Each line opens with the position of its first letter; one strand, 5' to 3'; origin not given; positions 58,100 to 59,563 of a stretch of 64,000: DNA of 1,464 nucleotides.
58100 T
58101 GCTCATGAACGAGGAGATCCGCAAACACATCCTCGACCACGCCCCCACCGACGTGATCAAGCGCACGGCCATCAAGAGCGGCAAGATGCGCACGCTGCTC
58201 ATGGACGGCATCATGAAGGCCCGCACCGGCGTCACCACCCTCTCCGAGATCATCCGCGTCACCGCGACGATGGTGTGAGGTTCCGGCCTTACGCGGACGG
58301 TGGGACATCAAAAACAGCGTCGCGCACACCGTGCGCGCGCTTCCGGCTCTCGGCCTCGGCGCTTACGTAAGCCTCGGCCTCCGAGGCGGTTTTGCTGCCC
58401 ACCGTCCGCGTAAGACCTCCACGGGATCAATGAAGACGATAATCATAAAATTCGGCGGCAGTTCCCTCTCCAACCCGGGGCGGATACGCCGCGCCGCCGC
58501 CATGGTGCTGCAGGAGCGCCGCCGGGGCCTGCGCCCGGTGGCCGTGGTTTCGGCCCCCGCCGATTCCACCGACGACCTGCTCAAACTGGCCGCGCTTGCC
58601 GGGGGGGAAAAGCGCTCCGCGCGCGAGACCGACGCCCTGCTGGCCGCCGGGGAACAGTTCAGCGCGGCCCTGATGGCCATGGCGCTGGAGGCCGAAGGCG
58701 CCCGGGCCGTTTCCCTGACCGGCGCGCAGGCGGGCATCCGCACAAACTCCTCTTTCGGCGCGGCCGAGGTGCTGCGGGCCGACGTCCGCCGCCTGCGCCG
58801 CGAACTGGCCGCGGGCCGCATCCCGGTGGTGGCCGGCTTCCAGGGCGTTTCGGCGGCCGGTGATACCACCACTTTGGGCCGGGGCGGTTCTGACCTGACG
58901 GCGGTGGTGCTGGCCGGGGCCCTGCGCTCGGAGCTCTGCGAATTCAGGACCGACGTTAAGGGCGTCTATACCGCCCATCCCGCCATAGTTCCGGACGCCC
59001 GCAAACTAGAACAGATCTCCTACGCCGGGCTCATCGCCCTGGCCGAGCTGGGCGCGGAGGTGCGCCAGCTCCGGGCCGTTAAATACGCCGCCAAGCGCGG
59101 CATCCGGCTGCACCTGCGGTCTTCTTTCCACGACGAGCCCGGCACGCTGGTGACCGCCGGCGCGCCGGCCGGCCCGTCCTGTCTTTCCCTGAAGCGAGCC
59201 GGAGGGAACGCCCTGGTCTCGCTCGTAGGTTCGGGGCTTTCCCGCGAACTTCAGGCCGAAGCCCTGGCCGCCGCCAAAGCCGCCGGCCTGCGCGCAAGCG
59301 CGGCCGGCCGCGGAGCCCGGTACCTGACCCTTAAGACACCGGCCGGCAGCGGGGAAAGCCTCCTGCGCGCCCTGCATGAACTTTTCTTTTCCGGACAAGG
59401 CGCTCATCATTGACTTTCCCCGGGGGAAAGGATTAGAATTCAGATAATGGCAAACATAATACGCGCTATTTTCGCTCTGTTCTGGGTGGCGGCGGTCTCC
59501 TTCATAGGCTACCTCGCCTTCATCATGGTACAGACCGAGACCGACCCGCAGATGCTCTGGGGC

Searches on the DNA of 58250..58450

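Call 37: search_rna_families(source=window, start=58250, end=58450, threshold=evalue, max_evalue=10)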
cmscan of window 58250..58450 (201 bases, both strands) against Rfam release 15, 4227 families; matches with E-value up to 10: 5.
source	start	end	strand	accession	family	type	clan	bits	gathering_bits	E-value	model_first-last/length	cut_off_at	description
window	58287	58414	+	RF03325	mir-4872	Gene; miRNA;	-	19.7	58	0.078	1-76/76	no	mir-4872 microRNA precursor family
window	58287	58415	-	RF04159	MIR1437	Gene; miRNA;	-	17.9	168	0.63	1-192/192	no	MIR1437 microRNA precursor family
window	58289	58413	+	RF04159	MIR1437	Gene; miRNA;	-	16.3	168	1.4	1-192/192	no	MIR1437 microRNA precursor family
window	58367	58446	-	RF00624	P9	Gene;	-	14.4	43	0.74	1-74/74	no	Pseudomonas sRNA P9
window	58257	58365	+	RF01400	istR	Gene; antitoxin;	-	11.3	45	5.2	1-130/130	no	istR Hfq binding RNA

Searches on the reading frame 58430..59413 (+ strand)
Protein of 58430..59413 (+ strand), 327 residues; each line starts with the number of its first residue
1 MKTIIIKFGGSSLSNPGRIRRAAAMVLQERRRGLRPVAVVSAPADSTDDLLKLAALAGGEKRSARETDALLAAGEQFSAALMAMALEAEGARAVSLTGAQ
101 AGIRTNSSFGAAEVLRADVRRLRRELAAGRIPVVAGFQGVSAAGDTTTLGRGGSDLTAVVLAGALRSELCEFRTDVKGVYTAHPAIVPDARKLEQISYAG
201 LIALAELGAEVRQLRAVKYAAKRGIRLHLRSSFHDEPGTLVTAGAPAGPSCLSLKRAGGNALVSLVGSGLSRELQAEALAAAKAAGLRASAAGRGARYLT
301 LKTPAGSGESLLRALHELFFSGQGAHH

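Call 25: find_encoding_contigs(protein=window:58430-59413:+, flank=6000, max_places=10)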
Protein window:58430-59413:+ (327 aa): 10 contigs read that carry it; 9 places shown.
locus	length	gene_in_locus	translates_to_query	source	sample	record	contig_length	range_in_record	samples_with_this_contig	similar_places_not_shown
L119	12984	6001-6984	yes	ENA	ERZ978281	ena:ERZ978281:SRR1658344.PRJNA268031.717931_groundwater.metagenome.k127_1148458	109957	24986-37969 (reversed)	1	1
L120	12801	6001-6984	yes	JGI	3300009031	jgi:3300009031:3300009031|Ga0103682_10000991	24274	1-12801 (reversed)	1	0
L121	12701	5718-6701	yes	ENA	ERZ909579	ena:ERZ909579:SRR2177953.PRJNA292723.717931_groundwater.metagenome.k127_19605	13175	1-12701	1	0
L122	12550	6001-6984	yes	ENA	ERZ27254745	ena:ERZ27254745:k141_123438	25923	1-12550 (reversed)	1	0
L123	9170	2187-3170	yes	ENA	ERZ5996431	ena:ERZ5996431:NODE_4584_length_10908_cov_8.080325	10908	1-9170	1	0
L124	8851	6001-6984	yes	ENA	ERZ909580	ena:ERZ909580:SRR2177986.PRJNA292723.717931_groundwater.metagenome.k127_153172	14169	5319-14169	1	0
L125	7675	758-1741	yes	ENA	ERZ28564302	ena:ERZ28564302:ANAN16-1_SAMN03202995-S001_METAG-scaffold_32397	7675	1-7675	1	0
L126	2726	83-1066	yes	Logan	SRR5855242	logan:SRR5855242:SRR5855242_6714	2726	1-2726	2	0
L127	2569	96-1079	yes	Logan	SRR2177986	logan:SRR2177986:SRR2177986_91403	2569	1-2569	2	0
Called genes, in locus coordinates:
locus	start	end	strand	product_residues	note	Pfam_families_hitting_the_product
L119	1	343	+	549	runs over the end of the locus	PF00342:PGI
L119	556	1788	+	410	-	PF00989:PAS (weak), PF13188:PAS_8, PF13426:PAS_9 (weak), PF02518:HATPase_c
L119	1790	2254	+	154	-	PF00072:Response_reg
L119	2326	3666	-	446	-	PF00390:malic, PF03949:Malic_M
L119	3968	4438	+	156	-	PF03449:GreA_GreB_N, PF01272:GreA_GreB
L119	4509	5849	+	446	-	PF00437:T2SSE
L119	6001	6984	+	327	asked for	PF00696:AA_kinase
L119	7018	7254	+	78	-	-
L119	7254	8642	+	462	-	PF01979:Amidohydro_1, PF07969:Amidohydro_3 (weak)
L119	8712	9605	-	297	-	PF06574:FAD_syn, PF01687:Flavokinase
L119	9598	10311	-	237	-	PF01509:TruB_N, PF16198:TruB_C_2 (weak)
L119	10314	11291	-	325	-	PF01368:DHH, PF02272:DHHA1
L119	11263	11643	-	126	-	PF02033:RBFA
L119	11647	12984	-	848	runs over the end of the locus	-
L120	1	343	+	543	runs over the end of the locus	PF00342:PGI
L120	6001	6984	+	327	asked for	PF00696:AA_kinase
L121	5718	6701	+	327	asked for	PF00696:AA_kinase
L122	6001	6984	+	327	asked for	PF00696:AA_kinase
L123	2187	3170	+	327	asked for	PF00696:AA_kinase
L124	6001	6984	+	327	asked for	PF00696:AA_kinase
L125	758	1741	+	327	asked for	PF00696:AA_kinase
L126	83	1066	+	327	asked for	PF00696:AA_kinase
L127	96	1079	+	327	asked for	PF00696:AA_kinase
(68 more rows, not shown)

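Call 27: find_homologous_proteins(query=window:58430-59413:+, max_evalue=1e-40)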
Query window:58430-59413:+ (327 aa): 4705 proteins with E <= 1e-40 among 8000 candidates; the best 120 are listed.
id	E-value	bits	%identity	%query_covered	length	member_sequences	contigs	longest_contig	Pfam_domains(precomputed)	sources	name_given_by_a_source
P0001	1.3e-183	627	94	100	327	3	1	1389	PF00696.34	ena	-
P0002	1.3e-162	558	87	100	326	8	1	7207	PF00696.34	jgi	jgi:aspartate kinase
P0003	6.3e-148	510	87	91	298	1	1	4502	PF00696.34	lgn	-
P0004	9.8e-133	460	76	98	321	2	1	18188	PF00696.34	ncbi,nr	ncbi:MAG: aspartate kinase [Elusimicrobia bacterium]|nr:aspartate kinase [Elusimicrobiota bacterium]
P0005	4.0e-129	448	72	99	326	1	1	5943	PF00696.34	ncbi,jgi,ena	-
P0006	6.1e-129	448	74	98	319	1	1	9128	PF00696.34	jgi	-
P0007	2.0e-128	446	74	98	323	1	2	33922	PF00696.34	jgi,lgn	jgi:aspartate kinase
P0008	1.5e-127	443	74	98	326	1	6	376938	PF00696.34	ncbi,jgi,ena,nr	ncbi:MAG: hypothetical protein A2X35_05525 [Elusimicrobia bacterium GWA2_61_42]|nr:MAG: hypothetical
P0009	1.9e-127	443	73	98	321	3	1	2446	PF00696.34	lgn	-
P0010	8.0e-127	441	71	100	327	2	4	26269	PF00696.34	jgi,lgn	jgi:aspartate kinase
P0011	3.6e-126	439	70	100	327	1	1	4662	PF00696.34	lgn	-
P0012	1.3e-125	437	72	98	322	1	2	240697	PF00696.34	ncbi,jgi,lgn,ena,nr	ncbi:MAG TPA: hypothetical protein DCS63_08185 [Elusimicrobia bacterium]|nr:hypothetical protein [El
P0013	1.6e-125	437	77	83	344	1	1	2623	PF00696.34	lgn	-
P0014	1.7e-125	437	72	98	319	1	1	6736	PF00696.34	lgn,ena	-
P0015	5.5e-125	435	70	98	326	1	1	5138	PF00696.34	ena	-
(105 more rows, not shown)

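Call 28: find_encoding_contigs(protein=P0002, flank=3000, max_places=1)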
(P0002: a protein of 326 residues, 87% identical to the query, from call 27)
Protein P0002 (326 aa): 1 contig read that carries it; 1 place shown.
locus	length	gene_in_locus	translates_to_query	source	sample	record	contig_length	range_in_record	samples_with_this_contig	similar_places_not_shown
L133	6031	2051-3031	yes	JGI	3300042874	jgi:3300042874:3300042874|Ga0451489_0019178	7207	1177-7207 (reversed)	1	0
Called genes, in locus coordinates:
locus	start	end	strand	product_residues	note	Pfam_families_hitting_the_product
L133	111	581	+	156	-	PF03449:GreA_GreB_N, PF01272:GreA_GreB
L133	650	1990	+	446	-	PF00437:T2SSE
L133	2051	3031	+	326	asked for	PF00696:AA_kinase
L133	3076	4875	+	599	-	-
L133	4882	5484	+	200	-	-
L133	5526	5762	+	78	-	-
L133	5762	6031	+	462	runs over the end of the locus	PF01979:Amidohydro_1, PF07969:Amidohydro_3 (weak)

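Call 29: find_encoding_contigs(protein=P0004, flank=3000, max_places=1)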
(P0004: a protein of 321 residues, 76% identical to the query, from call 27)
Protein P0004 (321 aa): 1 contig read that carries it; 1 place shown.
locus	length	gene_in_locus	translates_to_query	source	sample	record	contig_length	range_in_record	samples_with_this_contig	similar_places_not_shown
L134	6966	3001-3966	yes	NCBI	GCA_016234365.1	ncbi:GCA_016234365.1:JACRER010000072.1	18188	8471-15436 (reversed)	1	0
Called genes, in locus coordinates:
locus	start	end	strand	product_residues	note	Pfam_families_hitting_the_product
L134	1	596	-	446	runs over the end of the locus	PF00390:malic, PF03949:Malic_M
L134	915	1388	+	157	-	PF03449:GreA_GreB_N, PF01272:GreA_GreB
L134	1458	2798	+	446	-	PF00437:T2SSE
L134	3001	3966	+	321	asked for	PF00696:AA_kinase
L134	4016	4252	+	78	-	-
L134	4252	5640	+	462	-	PF01979:Amidohydro_1, PF07969:Amidohydro_3 (weak)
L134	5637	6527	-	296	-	PF06574:FAD_syn, PF01687:Flavokinase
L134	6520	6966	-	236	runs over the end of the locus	PF01509:TruB_N, PF16198:TruB_C_2 (weak)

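Call 30: find_encoding_contigs(protein=P0008, flank=3000, max_places=1)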
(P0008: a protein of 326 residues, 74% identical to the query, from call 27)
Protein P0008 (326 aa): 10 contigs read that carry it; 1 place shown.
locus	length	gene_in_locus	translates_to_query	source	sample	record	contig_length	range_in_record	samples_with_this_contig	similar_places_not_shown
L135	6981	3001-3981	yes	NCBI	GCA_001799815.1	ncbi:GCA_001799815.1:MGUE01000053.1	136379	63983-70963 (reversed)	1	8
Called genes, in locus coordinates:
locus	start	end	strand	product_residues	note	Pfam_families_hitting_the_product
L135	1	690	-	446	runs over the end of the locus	PF00390:malic, PF03949:Malic_M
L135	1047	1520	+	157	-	PF03449:GreA_GreB_N, PF01272:GreA_GreB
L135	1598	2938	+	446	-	PF00437:T2SSE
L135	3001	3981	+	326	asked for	PF00696:AA_kinase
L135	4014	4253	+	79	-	-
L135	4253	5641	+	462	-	PF01979:Amidohydro_1, PF07969:Amidohydro_3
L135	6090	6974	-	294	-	PF06574:FAD_syn, PF01687:Flavokinase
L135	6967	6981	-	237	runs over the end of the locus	PF01509:TruB_N, PF16198:TruB_C_2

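Call 31: find_encoding_contigs(protein=P0012, flank=3000, max_places=1)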
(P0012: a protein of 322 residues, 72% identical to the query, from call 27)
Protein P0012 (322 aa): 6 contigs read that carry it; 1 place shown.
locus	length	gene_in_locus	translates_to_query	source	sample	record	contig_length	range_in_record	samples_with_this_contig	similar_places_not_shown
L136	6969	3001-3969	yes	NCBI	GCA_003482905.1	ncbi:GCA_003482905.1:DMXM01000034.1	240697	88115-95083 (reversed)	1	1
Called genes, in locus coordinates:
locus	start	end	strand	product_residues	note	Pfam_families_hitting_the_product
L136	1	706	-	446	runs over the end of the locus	PF00390:malic, PF03949:Malic_M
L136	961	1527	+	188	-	PF03449:GreA_GreB_N, PF01272:GreA_GreB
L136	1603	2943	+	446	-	PF00437:T2SSE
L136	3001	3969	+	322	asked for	PF00696:AA_kinase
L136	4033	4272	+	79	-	-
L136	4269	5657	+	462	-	PF01979:Amidohydro_1, PF07969:Amidohydro_3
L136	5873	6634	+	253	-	PF13576:Pentapeptide_3 (faint), PF00805:Pentapeptide, PF13599:Pentapeptide_4 (weak), PF00805:Pentapeptide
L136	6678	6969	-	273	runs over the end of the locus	-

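Call 71: find_related_loci(query=window:58430-59413:+, collection=metagenome_contigs, flank=1200)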
Query window:58430-59413:+ (327 aa) in metagenome_contigs; peptide patterns used: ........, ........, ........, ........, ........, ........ (x = any residue, [..] = any of these).
600 stretches matched a pattern (row limit reached: there are more); 500 encode a relative of the query (tblastn E <= 1e-3); the best 80 are kept; 80 distinct loci.
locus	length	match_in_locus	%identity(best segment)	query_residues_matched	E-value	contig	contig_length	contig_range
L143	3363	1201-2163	70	1-320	3e-134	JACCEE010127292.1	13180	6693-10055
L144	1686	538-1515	67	1-325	4e-140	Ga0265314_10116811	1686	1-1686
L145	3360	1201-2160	69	1-322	9e-130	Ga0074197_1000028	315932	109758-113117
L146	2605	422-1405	65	1-327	2e-132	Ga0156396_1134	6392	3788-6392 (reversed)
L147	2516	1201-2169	64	1-322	8e-127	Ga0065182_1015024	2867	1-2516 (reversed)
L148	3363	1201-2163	69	1-320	3e-122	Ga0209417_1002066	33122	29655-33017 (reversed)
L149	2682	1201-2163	68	1-320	2e-119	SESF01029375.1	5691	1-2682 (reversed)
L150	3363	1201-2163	65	1-323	7e-116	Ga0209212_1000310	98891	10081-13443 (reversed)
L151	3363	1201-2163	65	1-323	7e-116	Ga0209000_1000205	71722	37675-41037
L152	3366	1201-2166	66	1-324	1e-109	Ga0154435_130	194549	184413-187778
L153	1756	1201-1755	73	1-185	6e-75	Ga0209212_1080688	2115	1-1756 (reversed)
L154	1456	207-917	50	4-241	6e-73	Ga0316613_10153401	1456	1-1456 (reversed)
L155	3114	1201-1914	50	4-242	2e-68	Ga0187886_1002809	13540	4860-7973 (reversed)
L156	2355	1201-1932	47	1-245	1e-67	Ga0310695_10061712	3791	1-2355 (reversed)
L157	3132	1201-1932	48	1-245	7e-68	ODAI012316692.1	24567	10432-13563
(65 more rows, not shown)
